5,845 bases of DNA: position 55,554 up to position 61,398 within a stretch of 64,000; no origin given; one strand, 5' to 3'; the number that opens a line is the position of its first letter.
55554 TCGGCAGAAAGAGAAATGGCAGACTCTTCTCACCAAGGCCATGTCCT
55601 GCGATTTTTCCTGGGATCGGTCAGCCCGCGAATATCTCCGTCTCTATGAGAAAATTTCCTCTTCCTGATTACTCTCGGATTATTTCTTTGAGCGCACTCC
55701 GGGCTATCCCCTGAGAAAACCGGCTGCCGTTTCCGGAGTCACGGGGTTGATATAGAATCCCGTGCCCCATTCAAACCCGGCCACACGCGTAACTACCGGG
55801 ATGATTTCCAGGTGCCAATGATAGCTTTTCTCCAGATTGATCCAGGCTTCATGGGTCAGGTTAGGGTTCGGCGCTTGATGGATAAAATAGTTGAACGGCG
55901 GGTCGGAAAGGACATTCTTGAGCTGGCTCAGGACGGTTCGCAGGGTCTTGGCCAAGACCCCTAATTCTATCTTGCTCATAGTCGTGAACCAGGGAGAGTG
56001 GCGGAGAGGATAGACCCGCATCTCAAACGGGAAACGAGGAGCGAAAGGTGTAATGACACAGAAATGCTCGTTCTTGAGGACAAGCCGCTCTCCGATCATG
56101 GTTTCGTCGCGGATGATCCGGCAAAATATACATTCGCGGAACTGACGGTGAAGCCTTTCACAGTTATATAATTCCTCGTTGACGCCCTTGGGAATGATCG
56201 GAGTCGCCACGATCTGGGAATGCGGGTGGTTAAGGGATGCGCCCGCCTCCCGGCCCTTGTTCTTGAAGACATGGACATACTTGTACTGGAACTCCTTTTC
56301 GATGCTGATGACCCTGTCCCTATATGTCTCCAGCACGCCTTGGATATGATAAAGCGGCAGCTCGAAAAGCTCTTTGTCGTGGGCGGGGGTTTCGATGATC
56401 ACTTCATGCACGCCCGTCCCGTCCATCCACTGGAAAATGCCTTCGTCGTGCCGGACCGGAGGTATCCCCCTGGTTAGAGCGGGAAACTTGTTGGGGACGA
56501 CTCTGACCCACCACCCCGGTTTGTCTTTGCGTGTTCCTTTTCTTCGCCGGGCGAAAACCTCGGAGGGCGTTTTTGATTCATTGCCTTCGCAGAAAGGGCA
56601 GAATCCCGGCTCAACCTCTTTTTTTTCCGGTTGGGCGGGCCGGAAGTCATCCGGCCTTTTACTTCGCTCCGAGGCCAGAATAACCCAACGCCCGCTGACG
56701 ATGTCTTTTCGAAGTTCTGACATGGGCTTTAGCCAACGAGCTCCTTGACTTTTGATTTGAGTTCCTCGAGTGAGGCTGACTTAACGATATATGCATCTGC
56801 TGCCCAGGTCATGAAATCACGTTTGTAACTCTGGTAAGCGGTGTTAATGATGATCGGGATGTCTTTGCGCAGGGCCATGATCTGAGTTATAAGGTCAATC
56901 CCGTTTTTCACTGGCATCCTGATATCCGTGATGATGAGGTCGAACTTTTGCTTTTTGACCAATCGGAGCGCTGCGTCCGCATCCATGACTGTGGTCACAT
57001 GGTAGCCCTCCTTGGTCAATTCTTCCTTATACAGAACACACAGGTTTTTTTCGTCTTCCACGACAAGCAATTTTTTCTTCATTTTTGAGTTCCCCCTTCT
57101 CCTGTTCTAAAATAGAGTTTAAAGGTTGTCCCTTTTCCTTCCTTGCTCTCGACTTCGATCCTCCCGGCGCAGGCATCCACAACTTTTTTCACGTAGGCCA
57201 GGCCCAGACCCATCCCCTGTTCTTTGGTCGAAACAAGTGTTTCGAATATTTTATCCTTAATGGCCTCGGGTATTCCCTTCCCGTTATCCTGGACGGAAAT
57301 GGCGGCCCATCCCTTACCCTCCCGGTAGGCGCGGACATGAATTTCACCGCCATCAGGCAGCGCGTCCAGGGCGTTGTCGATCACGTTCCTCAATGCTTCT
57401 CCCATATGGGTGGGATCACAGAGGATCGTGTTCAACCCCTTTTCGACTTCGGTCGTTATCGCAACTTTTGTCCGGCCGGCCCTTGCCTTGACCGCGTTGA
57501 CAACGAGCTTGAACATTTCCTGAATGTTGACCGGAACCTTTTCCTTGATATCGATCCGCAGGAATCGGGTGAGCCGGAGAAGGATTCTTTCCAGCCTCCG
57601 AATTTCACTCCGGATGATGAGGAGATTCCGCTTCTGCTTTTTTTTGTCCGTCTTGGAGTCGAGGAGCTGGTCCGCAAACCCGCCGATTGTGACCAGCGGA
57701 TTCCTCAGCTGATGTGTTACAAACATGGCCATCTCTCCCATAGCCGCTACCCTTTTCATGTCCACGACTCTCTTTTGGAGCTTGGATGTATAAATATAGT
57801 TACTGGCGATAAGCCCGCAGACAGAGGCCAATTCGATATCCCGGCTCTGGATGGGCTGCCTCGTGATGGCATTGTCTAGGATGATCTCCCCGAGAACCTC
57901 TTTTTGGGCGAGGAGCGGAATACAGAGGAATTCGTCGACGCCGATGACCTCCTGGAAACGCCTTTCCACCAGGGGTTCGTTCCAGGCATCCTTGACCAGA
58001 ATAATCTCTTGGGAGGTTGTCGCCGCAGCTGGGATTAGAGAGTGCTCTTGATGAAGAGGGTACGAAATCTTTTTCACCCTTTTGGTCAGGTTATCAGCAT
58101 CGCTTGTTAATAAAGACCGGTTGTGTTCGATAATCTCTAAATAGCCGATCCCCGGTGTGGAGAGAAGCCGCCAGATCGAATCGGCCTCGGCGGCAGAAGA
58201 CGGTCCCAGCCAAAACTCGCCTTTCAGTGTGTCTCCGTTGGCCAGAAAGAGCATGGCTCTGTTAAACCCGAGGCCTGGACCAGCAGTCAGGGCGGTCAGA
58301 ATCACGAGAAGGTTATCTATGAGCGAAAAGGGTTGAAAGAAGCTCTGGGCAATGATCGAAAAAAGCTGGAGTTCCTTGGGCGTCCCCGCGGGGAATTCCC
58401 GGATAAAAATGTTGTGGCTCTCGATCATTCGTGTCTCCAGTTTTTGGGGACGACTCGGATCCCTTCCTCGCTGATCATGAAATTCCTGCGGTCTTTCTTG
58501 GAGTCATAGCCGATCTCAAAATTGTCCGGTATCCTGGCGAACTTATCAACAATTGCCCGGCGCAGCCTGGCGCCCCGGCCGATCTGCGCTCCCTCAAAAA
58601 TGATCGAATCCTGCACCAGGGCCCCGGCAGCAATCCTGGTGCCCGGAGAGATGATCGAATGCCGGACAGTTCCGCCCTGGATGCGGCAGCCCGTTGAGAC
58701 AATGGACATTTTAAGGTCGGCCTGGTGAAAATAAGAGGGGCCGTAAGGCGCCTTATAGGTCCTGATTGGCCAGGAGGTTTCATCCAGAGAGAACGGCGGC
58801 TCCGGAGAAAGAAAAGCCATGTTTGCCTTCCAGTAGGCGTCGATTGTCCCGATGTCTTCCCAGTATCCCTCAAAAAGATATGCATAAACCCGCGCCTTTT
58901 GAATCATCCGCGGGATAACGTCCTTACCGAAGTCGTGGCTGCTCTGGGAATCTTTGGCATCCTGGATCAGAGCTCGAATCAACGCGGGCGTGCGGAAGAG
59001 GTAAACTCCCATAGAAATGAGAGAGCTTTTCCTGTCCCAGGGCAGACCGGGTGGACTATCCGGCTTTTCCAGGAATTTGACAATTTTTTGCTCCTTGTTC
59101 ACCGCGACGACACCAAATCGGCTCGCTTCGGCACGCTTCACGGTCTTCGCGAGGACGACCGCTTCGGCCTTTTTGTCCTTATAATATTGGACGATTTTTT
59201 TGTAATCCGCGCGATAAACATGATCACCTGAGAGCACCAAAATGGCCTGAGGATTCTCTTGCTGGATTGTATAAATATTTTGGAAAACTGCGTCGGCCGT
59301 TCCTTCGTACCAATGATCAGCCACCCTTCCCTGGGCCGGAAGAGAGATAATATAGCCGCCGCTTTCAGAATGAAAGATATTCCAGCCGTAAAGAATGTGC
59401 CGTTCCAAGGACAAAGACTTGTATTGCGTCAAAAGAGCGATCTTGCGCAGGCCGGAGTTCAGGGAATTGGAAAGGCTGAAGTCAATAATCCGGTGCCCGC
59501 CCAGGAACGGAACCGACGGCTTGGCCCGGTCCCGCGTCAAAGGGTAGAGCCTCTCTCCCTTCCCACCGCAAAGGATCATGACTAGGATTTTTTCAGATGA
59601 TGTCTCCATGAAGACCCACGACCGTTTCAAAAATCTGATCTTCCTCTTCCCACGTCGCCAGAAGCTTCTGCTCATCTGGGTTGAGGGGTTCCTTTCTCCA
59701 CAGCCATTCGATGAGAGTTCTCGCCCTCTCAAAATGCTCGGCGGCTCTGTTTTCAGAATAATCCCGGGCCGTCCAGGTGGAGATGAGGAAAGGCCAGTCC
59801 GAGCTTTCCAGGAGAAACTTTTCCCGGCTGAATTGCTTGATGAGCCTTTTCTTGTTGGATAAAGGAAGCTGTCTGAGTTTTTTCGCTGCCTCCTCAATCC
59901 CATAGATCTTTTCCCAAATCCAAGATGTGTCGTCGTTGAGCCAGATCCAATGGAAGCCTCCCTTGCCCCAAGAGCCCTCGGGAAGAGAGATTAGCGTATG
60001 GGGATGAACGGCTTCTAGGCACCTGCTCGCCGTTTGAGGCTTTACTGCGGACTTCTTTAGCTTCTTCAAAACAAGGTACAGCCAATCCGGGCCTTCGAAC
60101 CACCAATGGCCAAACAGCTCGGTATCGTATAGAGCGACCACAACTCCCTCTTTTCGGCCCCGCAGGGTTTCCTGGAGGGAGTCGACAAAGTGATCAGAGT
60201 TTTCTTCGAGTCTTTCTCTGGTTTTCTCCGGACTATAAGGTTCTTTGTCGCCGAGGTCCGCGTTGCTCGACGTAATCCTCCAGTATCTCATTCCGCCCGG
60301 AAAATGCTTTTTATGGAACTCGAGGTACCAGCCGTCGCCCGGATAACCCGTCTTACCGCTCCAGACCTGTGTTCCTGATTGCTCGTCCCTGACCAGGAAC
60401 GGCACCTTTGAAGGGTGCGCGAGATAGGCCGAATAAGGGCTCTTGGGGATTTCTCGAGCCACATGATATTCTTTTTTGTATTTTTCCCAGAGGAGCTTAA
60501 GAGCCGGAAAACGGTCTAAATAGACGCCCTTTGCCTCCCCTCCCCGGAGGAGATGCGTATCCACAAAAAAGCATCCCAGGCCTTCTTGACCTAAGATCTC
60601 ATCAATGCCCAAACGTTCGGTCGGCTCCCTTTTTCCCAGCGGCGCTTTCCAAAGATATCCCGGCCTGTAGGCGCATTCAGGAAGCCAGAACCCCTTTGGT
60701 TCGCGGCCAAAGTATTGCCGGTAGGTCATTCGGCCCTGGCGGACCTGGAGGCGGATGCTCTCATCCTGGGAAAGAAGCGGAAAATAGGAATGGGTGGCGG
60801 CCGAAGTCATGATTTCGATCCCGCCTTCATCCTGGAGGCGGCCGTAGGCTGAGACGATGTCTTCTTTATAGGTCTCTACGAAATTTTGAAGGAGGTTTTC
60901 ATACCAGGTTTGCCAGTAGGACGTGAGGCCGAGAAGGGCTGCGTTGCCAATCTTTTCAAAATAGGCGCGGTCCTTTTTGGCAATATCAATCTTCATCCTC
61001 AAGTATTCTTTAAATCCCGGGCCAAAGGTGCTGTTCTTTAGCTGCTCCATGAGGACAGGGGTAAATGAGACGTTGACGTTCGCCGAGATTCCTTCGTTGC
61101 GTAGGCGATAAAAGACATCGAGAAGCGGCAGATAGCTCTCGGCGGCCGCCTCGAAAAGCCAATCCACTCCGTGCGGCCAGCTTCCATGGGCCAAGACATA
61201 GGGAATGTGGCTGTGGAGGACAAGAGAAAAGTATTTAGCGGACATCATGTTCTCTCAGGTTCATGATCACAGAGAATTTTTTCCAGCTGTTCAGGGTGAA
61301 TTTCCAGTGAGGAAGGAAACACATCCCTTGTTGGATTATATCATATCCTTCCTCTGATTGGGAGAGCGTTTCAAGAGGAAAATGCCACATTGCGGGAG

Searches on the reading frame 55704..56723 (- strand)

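Call 58: search_protein_families(library=pfam, proteins=[window:55704-56723:-], max_evalue=0.00001)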
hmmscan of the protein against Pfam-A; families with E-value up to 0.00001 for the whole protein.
window:55704-56723:- (339 aa): 4 families
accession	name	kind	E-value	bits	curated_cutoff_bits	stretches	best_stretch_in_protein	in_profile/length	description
PF01087.27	GalP_UDP_transf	-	5e-16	60.1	22.1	1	5-178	15-184/184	Galactose-1-phosphate uridyl transferase, N-terminal domain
PF16268.10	DUF4921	-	2.1e-11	43.9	28.5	1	147-332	221-388/425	Domain of unknown function (DUF4921)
PF16285.10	DUF4931_N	-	3.3e-07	30.9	24.1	1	106-173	53-120/124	Domain of unknown function (DUF4931) N-terminal domain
PF02744.22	GalP_UDP_tr_C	-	1.3e-06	28.7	29.2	1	203-306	20-118/165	Galactose-1-phosphate uridyl transferase, C-terminal domain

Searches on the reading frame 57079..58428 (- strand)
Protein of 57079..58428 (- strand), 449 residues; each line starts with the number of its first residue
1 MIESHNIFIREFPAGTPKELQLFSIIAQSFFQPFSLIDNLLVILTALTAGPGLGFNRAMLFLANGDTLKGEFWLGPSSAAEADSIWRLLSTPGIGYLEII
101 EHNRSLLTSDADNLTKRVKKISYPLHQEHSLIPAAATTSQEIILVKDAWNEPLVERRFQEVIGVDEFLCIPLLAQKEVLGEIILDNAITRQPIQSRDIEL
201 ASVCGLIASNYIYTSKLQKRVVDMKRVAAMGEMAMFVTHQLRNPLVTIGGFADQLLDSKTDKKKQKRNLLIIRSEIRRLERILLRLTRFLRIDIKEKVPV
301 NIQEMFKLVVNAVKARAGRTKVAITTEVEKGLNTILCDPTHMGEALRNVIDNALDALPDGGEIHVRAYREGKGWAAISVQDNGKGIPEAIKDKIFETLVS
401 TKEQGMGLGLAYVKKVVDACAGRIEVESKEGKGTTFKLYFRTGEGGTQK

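Call 58: search_protein_families(library=pfam, proteins=[window:57079-58428:-], max_evalue=0.00001)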
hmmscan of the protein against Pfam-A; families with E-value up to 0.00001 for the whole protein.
window:57079-58428:- (449 aa): 5 families
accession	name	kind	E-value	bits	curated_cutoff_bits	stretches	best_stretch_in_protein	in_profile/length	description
PF02518.31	HATPase_c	-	1.9e-26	93.1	26.4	1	338-441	2-108/111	Histidine kinase-, DNA gyrase B-, and HSP90-like ATPase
PF00512.31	HisKA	-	4.8e-09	36.6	26.9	1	230-293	2-64/66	His Kinase A (phospho-acceptor) domain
PF01590.32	GAF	-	4.8e-07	30.8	22.4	1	48-209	12-130/133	GAF domain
PF13581.12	HATPase_c_2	-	1e-06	29.2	27.4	1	342-438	36-125/127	Histidine kinase-like ATPase domain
PF14501.12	HATPase_c_5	-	2.7e-06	27.7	22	0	345-431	9-93/102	GHKL domain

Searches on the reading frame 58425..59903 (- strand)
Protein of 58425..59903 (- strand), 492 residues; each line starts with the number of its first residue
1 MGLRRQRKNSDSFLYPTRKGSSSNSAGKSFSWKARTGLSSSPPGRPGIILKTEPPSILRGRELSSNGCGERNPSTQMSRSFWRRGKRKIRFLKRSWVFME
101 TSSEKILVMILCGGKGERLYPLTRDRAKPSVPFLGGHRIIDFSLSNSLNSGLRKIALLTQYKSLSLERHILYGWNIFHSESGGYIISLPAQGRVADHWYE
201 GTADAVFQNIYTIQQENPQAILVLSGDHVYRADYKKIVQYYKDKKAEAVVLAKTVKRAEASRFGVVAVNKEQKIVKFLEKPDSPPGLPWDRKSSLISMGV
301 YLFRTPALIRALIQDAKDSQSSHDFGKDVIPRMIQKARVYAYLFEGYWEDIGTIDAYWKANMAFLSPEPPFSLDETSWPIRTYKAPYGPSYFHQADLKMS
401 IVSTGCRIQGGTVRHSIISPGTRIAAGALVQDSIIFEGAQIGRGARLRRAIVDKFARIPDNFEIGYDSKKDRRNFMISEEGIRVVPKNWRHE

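Call 58: search_protein_families(library=pfam, proteins=[window:58425-59903:-], max_evalue=0.00001)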
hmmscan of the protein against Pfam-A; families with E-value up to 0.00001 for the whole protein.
window:58425-59903:- (492 aa): 4 families
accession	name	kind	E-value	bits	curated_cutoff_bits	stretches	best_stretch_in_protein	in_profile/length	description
PF00483.29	NTP_transferase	-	9.7e-62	209.2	21.2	1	108-364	2-242/245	Nucleotidyl transferase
PF24894.1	Hexapep_GlmU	-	1.5e-28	99.4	23.3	1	397-485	16-104/104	GlmU-like, C-terminal hexapeptide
PF25247.1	LbH_GLGC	-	2.8e-12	47.2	27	0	389-436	5-52/135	GLGC left-handed parallel beta-helix domain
PF25084.1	LbH_EIF2B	-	4.8e-06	27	54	1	400-464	22-87/105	EIF2B subunit epsilon LbH domain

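Call 63: find_encoding_contigs(protein=window:58425-59609:-, flank=10000, max_places=6)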
Protein window:58425-59609:- (394 aa): 5 contigs read that carry it; 4 places shown.
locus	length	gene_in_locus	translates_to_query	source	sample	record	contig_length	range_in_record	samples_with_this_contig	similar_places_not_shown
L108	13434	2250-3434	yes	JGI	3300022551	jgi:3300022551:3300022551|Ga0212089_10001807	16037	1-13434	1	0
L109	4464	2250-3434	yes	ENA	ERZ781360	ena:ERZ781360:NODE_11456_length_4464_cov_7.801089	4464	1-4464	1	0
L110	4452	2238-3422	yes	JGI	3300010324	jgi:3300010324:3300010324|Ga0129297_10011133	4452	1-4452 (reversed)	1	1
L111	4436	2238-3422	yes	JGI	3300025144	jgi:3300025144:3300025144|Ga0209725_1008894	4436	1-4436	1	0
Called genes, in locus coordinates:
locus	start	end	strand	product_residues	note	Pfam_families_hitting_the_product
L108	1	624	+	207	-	?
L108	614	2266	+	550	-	PF03065:Glyco_hydro_57, PF09210:BE_C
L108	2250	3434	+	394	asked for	PF00483:NTP_transferase, PF24894:Hexapep_GlmU, PF25084:LbH_EIF2B (weak), PF25247:LbH_GLGC (weak)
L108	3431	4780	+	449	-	PF01590:GAF (weak), PF00512:HisKA, PF13589:HATPase_c_3 (faint), PF02518:HATPase_c, PF13581:HATPase_c_2 (weak), PF14501:HATPase_c_5 (weak)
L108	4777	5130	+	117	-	PF00072:Response_reg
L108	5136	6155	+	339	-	PF01087:GalP_UDP_transf, PF01230:HIT (faint), PF16285:DUF4931_N (weak), PF16268:DUF4921, PF02744:GalP_UDP_tr_C (weak)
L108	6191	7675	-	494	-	PF08323:Glyco_transf_5, PF00534:Glycos_transf_1, PF13692:Glyco_trans_1_4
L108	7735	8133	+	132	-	PF00293:NUDIX, PF14815:NUDIX_4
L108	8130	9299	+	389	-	PF17785:PUA_3, PF10672:Methyltrans_SAM, PF03602:Cons_hypoth95, PF05175:MTS (weak)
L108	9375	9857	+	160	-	-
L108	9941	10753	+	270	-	PF13349:DUF4097, PF24016:DUF7330 (faint)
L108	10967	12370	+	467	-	PF00753:Lactamase_B, PF10996:Beta-Casp, PF07521:RMMBL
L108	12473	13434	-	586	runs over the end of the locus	PF00111:Fer2 (weak), PF17650:RACo_linker, PF17651:Raco_middle, PF14574:RACo_C_ter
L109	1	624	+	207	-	?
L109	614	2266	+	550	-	PF03065:Glyco_hydro_57, PF09210:BE_C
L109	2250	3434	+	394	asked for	PF00483:NTP_transferase, PF24894:Hexapep_GlmU, PF25084:LbH_EIF2B (weak), PF25247:LbH_GLGC (weak)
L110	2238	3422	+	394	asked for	PF00483:NTP_transferase, PF24894:Hexapep_GlmU, PF25084:LbH_EIF2B (weak), PF25247:LbH_GLGC (weak)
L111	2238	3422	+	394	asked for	PF00483:NTP_transferase, PF24894:Hexapep_GlmU, PF25084:LbH_EIF2B (weak), PF25247:LbH_GLGC (weak)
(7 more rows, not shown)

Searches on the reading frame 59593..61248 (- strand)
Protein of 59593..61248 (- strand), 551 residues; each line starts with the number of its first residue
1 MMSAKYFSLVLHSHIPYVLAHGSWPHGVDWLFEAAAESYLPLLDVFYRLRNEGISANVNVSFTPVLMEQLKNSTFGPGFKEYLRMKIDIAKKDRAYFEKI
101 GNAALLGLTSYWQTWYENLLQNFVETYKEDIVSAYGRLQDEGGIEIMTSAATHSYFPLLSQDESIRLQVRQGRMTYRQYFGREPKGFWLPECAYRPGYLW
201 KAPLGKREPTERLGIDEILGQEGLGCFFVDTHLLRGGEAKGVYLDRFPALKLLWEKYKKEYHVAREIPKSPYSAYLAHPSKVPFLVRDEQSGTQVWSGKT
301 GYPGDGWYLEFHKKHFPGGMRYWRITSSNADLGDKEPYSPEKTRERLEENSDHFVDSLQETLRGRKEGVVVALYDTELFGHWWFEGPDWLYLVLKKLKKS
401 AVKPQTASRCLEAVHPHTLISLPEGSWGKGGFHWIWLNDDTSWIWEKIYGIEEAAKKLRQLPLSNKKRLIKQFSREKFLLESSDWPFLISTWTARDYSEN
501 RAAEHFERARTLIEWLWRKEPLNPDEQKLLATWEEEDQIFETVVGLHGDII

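Call 58: search_protein_families(library=pfam, proteins=[window:59593-61248:-], max_evalue=0.00001)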
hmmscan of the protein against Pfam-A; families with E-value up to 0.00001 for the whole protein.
window:59593-61248:- (551 aa): 2 families
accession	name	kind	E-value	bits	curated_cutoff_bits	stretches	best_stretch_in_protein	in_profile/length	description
PF03065.20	Glyco_hydro_57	-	9e-36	124.1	21.2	1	9-422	2-290/291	Glycosyl hydrolase family 57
PF09210.16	BE_C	-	2.3e-16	60.4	25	1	455-543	13-96/101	1,4-alpha-glucan branching enzyme, C-terminal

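Call 59: find_encoding_contigs(protein=window:59593-61248:-, flank=10000, max_places=6)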
Protein window:59593-61248:- (551 aa): no gene with exactly this product is on record in the collection.
